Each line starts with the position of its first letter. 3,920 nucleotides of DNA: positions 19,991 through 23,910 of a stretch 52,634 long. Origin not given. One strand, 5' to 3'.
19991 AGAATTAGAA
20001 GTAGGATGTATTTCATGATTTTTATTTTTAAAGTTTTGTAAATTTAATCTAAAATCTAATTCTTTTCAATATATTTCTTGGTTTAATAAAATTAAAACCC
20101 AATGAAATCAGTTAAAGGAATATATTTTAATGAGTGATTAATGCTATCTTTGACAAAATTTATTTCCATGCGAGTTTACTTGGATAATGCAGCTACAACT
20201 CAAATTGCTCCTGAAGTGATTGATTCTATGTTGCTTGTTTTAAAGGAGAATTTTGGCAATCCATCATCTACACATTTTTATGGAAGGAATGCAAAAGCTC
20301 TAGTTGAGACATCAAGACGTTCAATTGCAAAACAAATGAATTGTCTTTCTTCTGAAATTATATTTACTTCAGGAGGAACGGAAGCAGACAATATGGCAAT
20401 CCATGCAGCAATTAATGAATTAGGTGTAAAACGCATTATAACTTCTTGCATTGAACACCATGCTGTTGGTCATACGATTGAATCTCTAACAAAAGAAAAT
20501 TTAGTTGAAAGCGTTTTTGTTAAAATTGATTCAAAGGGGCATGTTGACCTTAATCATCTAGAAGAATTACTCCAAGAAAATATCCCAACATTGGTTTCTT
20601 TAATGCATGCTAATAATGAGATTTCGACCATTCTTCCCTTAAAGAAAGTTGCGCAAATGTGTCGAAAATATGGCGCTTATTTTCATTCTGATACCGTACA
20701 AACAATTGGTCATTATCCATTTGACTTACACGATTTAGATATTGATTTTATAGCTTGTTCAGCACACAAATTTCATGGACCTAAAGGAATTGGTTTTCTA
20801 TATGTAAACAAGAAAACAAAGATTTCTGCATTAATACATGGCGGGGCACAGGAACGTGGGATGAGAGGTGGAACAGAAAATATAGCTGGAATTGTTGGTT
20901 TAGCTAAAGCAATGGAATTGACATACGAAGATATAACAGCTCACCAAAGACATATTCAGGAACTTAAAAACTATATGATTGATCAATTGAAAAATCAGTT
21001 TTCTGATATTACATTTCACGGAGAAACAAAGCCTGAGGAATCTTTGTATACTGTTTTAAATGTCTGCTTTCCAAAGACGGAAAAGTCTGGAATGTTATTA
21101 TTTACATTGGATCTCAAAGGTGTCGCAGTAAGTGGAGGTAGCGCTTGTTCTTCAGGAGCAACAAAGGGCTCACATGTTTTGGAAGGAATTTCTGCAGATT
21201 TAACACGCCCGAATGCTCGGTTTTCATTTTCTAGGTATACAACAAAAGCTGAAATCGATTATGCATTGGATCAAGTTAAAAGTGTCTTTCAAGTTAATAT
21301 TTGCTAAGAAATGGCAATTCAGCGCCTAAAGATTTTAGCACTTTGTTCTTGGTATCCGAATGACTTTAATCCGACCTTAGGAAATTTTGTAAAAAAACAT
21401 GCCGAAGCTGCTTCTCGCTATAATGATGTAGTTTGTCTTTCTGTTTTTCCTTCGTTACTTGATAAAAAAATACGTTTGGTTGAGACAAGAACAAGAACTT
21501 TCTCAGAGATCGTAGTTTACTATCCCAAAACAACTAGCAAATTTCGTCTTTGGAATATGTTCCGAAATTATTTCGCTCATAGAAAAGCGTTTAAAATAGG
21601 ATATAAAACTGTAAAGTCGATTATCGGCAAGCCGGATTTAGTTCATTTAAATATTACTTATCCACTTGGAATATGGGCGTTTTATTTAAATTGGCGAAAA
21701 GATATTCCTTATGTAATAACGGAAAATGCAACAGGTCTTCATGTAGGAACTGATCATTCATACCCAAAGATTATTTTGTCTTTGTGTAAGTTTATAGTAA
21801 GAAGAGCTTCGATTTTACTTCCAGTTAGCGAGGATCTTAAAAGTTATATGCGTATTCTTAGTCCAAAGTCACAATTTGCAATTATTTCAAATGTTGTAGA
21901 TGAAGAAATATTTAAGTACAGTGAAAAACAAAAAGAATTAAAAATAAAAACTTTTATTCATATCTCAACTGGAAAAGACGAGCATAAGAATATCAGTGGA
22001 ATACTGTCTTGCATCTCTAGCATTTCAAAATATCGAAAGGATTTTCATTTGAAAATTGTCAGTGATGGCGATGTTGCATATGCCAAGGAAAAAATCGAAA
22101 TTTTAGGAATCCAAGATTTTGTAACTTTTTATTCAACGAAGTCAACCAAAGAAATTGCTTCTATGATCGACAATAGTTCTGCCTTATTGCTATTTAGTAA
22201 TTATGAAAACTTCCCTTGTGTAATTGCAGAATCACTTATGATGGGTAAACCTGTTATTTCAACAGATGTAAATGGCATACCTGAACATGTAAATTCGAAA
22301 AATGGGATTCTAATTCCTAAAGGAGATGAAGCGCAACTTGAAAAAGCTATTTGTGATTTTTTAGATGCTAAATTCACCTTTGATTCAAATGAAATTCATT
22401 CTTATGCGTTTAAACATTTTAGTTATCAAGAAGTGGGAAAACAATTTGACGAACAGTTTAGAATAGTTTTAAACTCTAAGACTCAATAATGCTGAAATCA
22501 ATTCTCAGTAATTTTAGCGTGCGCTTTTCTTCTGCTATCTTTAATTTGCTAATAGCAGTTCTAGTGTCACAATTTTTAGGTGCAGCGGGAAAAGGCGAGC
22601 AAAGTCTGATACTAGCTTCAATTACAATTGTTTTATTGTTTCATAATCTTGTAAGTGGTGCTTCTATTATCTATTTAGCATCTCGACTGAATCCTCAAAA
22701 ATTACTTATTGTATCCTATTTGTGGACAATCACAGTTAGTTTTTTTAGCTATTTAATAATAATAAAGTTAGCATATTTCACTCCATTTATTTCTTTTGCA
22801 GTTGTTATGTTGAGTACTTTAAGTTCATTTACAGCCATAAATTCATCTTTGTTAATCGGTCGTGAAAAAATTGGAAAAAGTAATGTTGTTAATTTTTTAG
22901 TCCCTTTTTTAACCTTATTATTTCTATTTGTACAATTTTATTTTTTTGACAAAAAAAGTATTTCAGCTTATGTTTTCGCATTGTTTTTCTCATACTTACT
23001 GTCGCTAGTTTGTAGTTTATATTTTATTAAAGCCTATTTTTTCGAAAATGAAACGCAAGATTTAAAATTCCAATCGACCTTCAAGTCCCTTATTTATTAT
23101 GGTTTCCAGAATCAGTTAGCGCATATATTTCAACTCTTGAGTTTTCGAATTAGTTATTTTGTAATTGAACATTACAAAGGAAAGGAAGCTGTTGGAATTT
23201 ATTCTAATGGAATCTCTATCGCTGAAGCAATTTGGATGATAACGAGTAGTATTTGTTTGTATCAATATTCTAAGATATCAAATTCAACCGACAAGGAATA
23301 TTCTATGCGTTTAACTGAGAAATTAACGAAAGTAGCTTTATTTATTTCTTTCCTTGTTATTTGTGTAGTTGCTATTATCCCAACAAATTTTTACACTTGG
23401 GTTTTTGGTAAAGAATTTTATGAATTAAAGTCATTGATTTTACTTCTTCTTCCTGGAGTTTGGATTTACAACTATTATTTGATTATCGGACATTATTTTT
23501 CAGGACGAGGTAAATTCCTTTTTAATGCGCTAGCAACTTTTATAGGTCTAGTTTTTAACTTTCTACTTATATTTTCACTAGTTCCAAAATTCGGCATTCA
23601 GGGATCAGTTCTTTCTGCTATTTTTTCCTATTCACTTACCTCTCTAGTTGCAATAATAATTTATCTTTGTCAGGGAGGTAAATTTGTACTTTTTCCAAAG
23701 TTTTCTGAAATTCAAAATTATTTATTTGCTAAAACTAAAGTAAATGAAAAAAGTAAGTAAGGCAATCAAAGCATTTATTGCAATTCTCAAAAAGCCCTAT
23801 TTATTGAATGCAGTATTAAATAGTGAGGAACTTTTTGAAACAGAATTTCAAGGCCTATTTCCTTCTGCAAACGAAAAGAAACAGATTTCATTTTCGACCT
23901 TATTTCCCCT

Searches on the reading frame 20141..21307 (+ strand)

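Call 116: search_protein_families(library=pfam, proteins=[window:20141-21307:+], max_evalue=0.00001)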
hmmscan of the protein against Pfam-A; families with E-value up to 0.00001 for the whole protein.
window:20141-21307:+ (388 aa): 1 family
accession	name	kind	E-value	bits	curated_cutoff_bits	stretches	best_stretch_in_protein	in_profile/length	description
PF00266.25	Aminotran_5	-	1.4e-75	255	21.5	1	12-374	1-370/371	Aminotransferase class-V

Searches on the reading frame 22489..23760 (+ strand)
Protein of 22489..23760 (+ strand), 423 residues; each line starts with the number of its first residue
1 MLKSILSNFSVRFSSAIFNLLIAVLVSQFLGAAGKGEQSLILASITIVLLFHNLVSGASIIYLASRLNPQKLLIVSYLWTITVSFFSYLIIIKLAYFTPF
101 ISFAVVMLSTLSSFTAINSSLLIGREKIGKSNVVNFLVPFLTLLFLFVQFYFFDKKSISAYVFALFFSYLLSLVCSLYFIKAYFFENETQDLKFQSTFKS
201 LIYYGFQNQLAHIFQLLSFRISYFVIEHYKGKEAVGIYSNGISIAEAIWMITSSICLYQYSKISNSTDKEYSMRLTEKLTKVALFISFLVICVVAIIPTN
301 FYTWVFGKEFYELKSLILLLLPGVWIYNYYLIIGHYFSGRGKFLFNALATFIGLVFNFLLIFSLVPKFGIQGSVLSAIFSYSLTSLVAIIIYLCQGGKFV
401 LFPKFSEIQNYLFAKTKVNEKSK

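Call 42: search_protein_families(library=pfam, proteins=[window:22489-23760:+], max_evalue=0.00001)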
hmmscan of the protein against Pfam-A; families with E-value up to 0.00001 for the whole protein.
window:22489-23760:+ (423 aa): 1 family
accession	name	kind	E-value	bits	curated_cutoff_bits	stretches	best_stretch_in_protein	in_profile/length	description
PF01943.22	Polysacc_synt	-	2.7e-09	37.3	28.2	1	2-255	2-261/274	Polysaccharide biosynthesis protein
